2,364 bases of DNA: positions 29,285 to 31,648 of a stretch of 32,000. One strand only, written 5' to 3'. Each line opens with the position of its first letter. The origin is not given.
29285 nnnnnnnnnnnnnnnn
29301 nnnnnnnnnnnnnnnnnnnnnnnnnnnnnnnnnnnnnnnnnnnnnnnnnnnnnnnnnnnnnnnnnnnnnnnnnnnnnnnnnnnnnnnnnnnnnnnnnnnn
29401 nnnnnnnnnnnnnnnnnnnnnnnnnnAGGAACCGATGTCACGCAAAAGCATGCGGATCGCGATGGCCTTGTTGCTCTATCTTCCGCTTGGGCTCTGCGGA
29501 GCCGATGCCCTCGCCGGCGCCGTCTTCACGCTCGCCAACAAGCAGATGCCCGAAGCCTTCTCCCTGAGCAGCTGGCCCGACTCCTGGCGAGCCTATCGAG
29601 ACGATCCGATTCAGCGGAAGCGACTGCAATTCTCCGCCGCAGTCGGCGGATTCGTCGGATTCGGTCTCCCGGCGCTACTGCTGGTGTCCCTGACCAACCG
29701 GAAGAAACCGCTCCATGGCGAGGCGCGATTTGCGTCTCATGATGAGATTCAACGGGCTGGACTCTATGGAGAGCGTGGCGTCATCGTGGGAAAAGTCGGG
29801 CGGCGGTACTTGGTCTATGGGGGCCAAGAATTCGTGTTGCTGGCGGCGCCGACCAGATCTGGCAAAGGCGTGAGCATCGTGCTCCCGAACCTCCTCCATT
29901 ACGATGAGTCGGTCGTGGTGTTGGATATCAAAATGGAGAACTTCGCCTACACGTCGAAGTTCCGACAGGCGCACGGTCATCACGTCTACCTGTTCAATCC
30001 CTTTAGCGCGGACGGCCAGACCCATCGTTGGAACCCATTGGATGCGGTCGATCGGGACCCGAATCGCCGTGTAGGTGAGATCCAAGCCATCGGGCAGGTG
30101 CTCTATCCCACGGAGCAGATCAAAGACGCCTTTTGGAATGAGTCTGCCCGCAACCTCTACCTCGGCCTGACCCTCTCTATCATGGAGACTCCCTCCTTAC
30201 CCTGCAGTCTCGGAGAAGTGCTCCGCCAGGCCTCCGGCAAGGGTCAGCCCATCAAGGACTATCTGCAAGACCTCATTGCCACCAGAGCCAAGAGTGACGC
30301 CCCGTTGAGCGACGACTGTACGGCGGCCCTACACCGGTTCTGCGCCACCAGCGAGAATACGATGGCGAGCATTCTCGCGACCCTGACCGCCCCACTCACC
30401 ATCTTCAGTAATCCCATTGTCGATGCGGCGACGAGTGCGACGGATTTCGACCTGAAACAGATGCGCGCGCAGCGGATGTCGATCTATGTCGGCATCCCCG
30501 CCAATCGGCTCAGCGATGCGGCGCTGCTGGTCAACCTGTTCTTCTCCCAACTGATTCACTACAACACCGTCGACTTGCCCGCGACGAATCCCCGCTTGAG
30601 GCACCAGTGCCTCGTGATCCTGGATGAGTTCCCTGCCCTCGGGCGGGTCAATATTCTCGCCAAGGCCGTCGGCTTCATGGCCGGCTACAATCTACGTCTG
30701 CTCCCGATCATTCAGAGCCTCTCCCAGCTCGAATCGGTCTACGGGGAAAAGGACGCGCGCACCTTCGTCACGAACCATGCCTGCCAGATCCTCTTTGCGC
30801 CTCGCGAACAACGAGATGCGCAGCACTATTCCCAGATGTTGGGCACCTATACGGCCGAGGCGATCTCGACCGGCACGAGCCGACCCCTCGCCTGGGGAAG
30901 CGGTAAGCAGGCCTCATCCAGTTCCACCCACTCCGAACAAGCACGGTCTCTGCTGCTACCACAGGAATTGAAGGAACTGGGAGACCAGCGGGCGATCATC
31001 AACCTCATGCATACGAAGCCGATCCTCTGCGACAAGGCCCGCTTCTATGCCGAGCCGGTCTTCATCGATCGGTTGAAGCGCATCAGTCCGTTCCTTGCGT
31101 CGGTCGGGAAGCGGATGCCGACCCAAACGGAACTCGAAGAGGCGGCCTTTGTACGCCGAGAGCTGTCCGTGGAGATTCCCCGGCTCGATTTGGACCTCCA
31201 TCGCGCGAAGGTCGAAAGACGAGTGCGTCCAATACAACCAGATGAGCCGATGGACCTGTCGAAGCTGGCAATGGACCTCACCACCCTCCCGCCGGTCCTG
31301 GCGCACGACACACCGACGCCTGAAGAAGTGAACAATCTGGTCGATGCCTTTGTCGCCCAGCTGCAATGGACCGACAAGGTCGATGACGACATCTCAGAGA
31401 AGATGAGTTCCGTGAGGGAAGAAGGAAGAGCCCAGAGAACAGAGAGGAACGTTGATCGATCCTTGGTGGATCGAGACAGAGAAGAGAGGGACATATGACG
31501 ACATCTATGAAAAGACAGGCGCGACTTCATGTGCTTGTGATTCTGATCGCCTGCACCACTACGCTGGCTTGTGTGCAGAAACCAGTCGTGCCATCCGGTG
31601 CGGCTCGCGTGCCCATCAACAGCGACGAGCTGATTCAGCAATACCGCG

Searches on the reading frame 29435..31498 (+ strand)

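Call 9: search_protein_families(library=pfam, proteins=[window:29435-31498:+], max_evalue=0.001)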
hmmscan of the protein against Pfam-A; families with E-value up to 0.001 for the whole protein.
window:29435-31498:+ (687 aa): 3 families
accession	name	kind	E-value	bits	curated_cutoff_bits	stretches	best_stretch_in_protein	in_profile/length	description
PF02534.20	T4SS-DNA_transf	-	2.3e-105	353.6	20.1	1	99-551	2-459/468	Type IV secretory system Conjugative DNA transfer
PF12696.13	TraG-D_C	-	3.1e-26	92.2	22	1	392-515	2-124/126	TraM recognition site of TraD and TraG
PF10412.15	TrwB_AAD_bind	-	1.2e-24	87.3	20.5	1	155-530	41-381/387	Type IV secretion-system coupling protein DNA-binding domain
